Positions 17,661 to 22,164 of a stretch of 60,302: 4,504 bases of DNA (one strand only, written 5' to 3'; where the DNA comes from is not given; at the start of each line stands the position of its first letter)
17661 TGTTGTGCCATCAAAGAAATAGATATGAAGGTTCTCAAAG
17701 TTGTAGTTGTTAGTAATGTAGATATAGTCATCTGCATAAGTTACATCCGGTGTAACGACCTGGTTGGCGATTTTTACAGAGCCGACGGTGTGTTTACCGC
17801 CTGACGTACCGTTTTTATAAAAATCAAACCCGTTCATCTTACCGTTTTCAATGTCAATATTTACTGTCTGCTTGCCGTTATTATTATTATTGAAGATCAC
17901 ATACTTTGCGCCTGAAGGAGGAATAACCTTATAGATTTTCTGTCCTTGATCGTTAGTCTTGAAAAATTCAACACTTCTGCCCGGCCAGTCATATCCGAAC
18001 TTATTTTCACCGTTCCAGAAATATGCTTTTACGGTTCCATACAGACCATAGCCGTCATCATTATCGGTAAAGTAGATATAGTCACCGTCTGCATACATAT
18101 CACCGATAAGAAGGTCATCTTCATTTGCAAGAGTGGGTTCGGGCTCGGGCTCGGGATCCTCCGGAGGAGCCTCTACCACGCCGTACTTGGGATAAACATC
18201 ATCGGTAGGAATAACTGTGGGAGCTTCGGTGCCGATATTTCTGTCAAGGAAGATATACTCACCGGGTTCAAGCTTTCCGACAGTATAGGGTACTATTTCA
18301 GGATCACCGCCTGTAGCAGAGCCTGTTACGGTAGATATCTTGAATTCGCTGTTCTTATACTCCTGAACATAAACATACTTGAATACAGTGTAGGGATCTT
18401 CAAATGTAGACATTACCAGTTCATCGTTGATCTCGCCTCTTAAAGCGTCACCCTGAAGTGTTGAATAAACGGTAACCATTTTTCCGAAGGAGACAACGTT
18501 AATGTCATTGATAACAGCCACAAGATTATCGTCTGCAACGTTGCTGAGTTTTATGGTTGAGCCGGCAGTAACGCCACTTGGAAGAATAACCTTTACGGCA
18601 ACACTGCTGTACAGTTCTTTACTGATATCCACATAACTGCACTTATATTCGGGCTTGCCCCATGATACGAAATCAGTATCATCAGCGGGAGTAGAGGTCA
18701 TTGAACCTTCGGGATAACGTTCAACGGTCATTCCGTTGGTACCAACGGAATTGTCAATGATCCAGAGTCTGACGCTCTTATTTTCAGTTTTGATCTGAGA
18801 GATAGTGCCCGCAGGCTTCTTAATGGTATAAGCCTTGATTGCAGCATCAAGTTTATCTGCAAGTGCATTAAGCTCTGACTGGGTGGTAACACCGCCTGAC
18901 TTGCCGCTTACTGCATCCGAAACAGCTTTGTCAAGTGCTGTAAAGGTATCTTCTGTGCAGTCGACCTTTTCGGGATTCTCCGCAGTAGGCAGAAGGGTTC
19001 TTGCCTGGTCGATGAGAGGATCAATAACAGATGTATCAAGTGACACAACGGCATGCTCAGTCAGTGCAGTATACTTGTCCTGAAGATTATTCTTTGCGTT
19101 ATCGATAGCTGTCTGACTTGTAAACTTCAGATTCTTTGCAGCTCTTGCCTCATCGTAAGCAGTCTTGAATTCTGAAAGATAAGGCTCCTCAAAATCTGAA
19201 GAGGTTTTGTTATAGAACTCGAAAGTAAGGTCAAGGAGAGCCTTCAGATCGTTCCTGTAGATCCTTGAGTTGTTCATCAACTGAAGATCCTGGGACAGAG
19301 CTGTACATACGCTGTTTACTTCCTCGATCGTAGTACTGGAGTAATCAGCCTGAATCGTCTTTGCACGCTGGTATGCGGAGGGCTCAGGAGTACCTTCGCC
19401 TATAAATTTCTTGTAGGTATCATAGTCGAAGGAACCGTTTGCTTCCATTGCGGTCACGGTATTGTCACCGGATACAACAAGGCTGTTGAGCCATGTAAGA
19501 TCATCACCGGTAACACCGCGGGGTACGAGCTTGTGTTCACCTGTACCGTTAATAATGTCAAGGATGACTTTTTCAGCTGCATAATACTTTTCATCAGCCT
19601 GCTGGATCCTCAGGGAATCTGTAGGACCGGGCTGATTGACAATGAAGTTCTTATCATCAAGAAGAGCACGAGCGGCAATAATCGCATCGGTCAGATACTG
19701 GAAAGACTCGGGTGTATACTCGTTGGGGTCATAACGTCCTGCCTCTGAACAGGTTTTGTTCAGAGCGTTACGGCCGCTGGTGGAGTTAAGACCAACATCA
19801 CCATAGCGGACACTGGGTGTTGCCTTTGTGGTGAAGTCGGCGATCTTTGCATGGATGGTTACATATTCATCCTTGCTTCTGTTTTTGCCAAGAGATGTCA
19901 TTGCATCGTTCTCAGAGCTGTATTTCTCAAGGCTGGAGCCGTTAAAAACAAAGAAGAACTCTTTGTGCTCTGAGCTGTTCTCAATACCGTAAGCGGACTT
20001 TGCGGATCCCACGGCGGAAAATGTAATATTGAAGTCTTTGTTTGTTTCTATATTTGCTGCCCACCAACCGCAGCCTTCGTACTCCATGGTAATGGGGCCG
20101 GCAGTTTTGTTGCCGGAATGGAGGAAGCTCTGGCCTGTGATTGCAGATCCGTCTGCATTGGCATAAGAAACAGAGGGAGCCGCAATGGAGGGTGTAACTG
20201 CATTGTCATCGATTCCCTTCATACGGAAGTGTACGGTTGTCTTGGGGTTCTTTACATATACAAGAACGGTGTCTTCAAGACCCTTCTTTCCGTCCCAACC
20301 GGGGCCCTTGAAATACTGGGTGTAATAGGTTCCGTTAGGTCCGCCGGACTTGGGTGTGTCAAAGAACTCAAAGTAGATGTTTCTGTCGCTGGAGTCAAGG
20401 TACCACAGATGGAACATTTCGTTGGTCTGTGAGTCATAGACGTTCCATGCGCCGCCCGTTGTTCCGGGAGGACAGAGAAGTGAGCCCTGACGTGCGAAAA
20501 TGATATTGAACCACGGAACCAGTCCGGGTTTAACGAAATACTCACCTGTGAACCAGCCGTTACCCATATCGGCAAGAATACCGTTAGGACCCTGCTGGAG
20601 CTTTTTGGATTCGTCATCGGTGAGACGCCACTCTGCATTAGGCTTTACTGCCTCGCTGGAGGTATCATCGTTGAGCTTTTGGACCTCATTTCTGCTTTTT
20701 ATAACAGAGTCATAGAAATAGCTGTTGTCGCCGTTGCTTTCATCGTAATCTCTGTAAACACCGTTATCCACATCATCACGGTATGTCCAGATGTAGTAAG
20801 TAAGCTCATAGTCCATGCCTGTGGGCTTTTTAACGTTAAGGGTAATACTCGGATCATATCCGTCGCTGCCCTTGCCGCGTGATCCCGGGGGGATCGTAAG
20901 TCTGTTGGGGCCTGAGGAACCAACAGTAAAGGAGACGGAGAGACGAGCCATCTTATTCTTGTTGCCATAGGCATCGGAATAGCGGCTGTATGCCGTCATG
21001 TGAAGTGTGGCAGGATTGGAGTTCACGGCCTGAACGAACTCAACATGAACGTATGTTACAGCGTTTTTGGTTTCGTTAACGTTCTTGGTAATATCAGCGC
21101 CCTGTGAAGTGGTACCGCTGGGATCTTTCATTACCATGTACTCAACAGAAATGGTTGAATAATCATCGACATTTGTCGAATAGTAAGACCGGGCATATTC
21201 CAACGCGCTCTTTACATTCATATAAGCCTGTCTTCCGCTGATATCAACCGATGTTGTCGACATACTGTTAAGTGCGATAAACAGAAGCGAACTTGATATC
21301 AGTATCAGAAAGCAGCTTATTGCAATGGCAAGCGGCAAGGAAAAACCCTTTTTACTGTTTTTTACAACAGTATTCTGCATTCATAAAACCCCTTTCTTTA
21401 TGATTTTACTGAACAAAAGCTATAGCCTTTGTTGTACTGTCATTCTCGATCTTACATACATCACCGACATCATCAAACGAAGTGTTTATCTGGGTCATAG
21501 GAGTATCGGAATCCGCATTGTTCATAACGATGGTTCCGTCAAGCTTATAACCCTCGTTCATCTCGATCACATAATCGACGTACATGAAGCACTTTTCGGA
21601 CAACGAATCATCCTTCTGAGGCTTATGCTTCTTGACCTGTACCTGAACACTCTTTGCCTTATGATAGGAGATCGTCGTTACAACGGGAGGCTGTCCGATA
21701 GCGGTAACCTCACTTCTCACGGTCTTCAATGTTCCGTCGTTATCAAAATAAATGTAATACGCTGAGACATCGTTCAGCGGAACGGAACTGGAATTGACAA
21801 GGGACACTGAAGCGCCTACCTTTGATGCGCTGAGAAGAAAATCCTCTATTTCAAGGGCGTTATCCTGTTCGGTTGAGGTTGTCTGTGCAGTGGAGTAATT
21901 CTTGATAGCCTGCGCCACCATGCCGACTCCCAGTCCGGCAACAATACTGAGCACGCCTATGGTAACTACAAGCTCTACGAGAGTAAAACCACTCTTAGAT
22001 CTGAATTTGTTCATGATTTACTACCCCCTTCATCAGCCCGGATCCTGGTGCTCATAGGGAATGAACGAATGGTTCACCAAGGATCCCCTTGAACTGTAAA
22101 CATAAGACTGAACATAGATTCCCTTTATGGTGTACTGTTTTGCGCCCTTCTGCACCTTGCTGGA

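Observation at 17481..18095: Tandem CBM25/26-like starch-binding-type modules inside the pilus protein, matching the module of a nearby lipoprotein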

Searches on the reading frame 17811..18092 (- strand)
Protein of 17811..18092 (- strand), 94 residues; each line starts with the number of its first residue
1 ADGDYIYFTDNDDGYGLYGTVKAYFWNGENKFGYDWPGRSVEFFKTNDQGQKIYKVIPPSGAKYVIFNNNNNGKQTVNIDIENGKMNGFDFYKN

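Call 42: search_solved_structures(query=A3, max_evalue=1, show_alignments=5)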
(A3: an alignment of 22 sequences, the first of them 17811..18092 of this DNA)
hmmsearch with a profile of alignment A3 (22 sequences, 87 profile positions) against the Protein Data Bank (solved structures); distinct sequences matched with E-value up to 1: 8.
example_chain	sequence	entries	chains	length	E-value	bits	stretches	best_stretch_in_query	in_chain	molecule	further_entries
9qf9_A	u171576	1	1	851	3.4e-31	110.4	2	9-86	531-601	Ruminococcus bromii Amy16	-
9qf8_A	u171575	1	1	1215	1.6e-14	57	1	6-79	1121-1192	Ruminococcus bromii Amy10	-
6b15_A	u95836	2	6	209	3.4e-09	39.9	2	17-81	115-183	Amy13K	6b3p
9qf3_A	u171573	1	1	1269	2.3e-07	34.1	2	17-77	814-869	Ruminococcus bromii Amy4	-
7uwu_A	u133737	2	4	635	8.4e-05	25.8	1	7-69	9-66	Starch Adherence System protein 6 (Sas6)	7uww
2j43_A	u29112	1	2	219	0.23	14.8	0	18-78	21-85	SPYDX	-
5z4g_A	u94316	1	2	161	0.27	14.6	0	33-86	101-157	SAHS4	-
3qc7_A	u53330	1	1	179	0.91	12.9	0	44-75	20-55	Head fiber protein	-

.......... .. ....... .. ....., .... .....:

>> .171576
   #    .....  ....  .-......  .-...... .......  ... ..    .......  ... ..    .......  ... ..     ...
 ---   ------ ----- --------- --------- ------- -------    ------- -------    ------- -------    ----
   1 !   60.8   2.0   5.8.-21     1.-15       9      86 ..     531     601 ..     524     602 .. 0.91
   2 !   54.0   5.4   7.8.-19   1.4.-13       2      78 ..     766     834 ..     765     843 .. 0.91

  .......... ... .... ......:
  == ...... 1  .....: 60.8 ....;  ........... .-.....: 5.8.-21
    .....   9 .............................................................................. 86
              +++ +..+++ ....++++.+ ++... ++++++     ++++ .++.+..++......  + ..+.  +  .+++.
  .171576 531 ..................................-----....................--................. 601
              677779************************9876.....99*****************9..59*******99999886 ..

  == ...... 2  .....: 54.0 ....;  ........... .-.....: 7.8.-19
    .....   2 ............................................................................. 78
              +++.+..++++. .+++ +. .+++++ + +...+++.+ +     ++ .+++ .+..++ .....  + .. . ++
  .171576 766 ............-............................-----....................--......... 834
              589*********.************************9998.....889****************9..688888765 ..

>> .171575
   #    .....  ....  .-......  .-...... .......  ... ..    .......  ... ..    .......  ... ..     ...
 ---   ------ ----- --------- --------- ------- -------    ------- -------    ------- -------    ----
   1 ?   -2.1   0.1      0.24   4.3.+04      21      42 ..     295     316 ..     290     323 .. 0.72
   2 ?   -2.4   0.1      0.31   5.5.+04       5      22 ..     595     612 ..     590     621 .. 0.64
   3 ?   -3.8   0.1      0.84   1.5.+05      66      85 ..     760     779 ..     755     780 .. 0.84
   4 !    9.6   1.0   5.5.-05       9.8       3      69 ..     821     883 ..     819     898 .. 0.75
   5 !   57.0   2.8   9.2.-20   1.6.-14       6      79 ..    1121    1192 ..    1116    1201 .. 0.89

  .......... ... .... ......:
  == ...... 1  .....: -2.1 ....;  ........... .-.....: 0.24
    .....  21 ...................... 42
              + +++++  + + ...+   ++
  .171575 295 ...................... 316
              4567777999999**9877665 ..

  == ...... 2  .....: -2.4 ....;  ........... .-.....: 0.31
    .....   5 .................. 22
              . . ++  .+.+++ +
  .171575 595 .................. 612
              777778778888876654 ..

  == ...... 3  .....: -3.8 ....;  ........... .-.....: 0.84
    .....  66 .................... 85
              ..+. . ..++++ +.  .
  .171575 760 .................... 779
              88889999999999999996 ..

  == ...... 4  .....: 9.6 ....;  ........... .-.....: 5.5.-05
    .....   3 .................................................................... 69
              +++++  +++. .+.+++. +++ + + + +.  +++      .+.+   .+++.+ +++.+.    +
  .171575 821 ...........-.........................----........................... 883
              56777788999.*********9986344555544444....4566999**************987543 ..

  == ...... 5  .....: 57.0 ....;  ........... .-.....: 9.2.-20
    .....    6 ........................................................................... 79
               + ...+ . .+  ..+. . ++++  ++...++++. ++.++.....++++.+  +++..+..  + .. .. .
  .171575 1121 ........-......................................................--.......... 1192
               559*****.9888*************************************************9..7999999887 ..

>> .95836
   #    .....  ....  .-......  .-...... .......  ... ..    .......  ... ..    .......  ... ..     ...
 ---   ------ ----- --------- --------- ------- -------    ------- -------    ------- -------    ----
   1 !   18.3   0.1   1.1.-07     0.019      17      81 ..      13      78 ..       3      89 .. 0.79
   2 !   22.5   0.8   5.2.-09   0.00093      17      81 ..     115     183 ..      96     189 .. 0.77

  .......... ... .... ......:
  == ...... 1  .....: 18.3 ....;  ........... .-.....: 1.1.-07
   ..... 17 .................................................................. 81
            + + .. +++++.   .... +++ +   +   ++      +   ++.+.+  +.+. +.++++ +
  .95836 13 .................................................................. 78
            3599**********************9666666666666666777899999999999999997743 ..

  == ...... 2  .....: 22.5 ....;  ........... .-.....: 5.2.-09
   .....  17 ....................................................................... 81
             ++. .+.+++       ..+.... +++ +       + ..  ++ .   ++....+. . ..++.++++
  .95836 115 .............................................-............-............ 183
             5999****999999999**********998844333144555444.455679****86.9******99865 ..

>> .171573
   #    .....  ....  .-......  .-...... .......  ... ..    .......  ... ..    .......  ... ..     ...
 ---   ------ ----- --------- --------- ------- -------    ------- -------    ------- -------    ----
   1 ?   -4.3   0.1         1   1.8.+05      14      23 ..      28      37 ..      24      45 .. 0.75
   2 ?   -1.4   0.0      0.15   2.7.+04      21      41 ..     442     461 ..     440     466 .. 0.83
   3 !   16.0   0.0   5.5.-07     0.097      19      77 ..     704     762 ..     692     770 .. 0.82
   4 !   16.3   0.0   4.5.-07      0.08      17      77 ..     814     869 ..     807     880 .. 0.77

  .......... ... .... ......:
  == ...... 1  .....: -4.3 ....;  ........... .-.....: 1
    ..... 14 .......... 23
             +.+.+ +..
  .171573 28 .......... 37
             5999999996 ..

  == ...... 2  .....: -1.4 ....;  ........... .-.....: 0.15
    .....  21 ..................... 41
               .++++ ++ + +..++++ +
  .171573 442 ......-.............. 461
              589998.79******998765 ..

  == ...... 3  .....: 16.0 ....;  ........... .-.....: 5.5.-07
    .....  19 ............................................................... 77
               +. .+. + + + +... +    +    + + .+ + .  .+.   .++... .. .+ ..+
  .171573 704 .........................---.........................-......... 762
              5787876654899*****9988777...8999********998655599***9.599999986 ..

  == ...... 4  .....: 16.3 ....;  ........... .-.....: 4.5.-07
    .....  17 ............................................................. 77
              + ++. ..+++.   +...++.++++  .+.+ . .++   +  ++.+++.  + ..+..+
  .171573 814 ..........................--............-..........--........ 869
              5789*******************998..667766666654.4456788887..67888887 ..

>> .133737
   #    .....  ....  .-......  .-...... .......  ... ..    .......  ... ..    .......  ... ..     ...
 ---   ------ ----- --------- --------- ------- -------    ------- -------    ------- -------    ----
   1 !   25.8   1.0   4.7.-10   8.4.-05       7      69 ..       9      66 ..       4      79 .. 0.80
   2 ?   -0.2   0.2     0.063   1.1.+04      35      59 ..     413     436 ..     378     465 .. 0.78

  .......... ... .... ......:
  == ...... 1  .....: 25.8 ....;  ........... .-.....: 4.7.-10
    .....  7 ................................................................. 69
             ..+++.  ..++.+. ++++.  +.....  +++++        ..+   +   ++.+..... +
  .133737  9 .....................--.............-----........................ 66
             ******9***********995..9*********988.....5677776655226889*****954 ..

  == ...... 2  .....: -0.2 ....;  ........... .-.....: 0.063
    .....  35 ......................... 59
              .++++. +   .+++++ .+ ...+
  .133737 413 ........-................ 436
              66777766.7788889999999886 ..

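Call 75: find_homologous_proteins(query=A3, max_evalue=0.000001)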
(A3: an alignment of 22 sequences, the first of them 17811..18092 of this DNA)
Query A3 (22 sequences) (94 aa, profile of the alignment): 1 proteins with E <= 0.000001 among 403 candidates.
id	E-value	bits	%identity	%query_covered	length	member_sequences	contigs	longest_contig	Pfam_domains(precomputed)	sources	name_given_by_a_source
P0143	1.6e-10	59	31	79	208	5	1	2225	-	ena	-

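Call 80: search_protein_representatives(alignment_id=A3)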
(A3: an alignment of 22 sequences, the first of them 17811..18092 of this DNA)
Query: 22 sequences, 87 profile positions. Proteins with E-value up to 0.001 (for the whole library): 4460; up to 1e-10: 1671; up to 1e-30: 214. The best 150 are listed.
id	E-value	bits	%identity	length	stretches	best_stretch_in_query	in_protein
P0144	6.2e-115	391.7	-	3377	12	4-79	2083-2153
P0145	1.5e-105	361.6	-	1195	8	2-85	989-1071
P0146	1.3e-100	345.8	-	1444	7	2-86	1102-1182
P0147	3.5e-98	338.0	-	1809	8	8-85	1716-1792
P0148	1.7e-94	326.1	-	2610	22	5-77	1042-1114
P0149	2.6e-93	322.4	-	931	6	3-80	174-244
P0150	7.9e-86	298.4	-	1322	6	5-83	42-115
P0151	2.1e-85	297.0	-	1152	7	2-85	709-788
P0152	6.9e-84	292.1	-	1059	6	8-85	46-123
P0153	3.0e-83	290.1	-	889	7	3-86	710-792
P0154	3.5e-81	283.5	-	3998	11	5-77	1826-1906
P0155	6.1e-79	276.3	-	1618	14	6-85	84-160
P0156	4.9e-75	263.8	-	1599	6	4-86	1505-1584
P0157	7.7e-74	260.0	-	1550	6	6-79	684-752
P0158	4.2e-73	257.6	-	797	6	3-86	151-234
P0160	1.2e-66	236.9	-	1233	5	3-85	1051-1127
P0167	1.0e-60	217.9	-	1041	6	6-80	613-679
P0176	5.6e-54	196.3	-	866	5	4-82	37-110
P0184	7.0e-51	186.4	-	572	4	6-86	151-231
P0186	1.5e-50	185.3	-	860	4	3-81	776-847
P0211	8.1e-46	170.2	-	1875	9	2-85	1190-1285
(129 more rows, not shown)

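Call 81: search_protein_families(library=pfam, proteins=[P0145, P0149, P0152, P0153, P0158, P0160, P0167, P0176, P0184, P0186], max_evalue=0.00001)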
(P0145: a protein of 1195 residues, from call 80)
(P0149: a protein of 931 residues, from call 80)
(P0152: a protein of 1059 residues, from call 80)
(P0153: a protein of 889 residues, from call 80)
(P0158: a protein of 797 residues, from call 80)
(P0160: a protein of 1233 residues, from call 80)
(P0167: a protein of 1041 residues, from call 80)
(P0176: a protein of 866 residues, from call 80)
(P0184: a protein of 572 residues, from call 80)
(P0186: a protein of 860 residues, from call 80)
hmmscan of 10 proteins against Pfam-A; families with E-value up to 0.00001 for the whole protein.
P0145 (1195 aa): 3 families
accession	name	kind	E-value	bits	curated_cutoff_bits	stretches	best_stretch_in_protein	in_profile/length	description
PF16738.10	CBM26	-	1.6e-99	326.6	28.1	8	71-142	1-69/70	Starch-binding module 26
PF02922.24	CBM_48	-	1.1e-08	35.7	22.4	0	685-734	22-72/83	Carbohydrate-binding module 48 (Isoamylase N-terminal domain)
PF16561.11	AMPK1_CBM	-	1.3e-08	35.4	26.8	0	379-443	11-71/85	Glycogen recognition site of AMP-activated protein kinase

P0149 (931 aa): 3 families
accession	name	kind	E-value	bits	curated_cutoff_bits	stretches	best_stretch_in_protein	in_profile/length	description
PF16738.10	CBM26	-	8.9e-111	362.6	28.1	6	177-241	1-69/70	Starch-binding module 26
PF13306.12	LRR_5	-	3e-15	56.7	27.7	1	753-830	34-111/127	BspA type Leucine rich repeat region (6 copies)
PF00404.24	Dockerin_1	-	6.2e-06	26.7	22.9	0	298-353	2-57/57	Dockerin type I domain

P0152 (1059 aa): 2 families
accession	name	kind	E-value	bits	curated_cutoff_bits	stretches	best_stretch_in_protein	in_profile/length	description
PF16738.10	CBM26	-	1.1e-50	170.1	28.1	6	46-110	3-66/70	Starch-binding module 26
PF00404.24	Dockerin_1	-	2.6e-07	31.2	22.9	1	570-624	2-56/57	Dockerin type I domain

P0153 (889 aa): 2 families
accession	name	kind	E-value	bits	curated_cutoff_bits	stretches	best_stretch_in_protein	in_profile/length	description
PF16738.10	CBM26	-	8.5e-57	189.7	28.1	4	713-781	1-67/70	Starch-binding module 26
PF00404.24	Dockerin_1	-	1.8e-09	38.1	22.9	1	827-879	1-53/57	Dockerin type I domain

P0158 (797 aa): 2 families
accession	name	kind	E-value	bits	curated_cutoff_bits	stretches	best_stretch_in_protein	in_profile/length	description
PF16738.10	CBM26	-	3.8e-60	200.4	28.1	6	275-344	3-69/70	Starch-binding module 26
PF00404.24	Dockerin_1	-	2.7e-08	34.3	22.9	1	729-783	1-55/57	Dockerin type I domain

P0160 (1233 aa): 3 families
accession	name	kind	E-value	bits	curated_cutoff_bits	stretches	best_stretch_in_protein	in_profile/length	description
PF16738.10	CBM26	-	8e-84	276.3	28.1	5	698-762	1-69/70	Starch-binding module 26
PF00128.31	Alpha-amylase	-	2.5e-16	60.4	22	1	128-317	63-276/446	Alpha amylase, catalytic domain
PF00404.24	Dockerin_1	-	1.8e-08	34.9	22.9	1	952-1006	2-56/57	Dockerin type I domain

P0167 (1041 aa): 2 families
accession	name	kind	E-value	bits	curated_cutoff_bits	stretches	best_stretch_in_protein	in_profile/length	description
PF16738.10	CBM26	-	2.2e-75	249.2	28.1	6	27-88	1-68/70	Starch-binding module 26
PF00404.24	Dockerin_1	-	3.2e-07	30.9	22.9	1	979-1028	1-50/57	Dockerin type I domain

P0176 (866 aa): 2 families
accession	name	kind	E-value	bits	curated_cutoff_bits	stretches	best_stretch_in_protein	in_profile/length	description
PF16738.10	CBM26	-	2.9e-65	216.8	28.1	5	39-104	1-69/70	Starch-binding module 26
PF13620.12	CarboxypepD_reg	-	1.2e-06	29.2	32.3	1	723-799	2-79/82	Carboxypeptidase regulatory-like domain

P0184 (572 aa): 2 families
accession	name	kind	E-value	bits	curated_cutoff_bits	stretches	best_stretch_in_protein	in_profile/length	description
PF16738.10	CBM26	-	2e-41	140.4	28.1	4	272-341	3-69/70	Starch-binding module 26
PF00404.24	Dockerin_1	-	2.5e-10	40.8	22.9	1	510-564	1-55/57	Dockerin type I domain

P0186 (860 aa): 2 families
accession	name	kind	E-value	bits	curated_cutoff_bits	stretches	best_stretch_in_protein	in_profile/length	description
PF16738.10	CBM26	-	2.1e-59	198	28.1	4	688-750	1-68/70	Starch-binding module 26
PF00128.31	Alpha-amylase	-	1.7e-11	44.5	22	1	72-224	22-200/446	Alpha amylase, catalytic domain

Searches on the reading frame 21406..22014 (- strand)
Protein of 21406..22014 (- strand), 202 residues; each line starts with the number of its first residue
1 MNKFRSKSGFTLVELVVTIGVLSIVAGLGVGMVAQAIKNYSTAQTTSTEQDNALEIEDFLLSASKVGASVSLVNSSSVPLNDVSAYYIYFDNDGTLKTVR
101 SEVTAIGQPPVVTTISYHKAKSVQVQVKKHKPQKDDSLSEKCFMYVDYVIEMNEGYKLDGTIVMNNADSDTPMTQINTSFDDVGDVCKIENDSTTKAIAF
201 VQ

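Call 7: search_protein_families(library=pfam, proteins=[window:21406-22014:-], max_evalue=0.01)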
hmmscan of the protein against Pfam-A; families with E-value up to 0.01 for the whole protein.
window:21406-22014:- (202 aa): 1 family
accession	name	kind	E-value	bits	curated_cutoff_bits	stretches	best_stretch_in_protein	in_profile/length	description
PF07963.17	N_methyl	-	2.7e-06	27.2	21.2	1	5-28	2-25/27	Prokaryotic N-terminal methylation motif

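Call 8: search_protein_families(library=ncbifam, proteins=[window:21406-22014:-], max_evalue=0.01)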
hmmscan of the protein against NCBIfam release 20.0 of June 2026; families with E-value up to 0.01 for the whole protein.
window:21406-22014:- (202 aa): 5 families
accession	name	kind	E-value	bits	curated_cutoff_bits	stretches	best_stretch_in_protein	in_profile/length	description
TIGR02532.1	IV_pilin_GFxxxE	domain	2.9e-05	23.7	16.3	1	8-29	2-23/24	prepilin-type N-terminal cleavage/methylation domain-containing protein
NF007862.0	PRK10574.1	equivalog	0.00091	19.4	138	1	6-57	3-54/145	prepilin peptidase-dependent pilin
NF041002.1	pilin_ComGF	equivalog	0.0022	18.2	80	1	8-70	2-63/139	competence type IV pilus minor pilin ComGF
NF007800.0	PRK10506.1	equivalog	0.0036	17.2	158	1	4-62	5-56/163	prepilin peptidase-dependent protein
TIGR02599.1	TIGR02599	subfamily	0.0079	15.5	256.5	1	9-50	1-42/361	Verru_Chthon cassette protein C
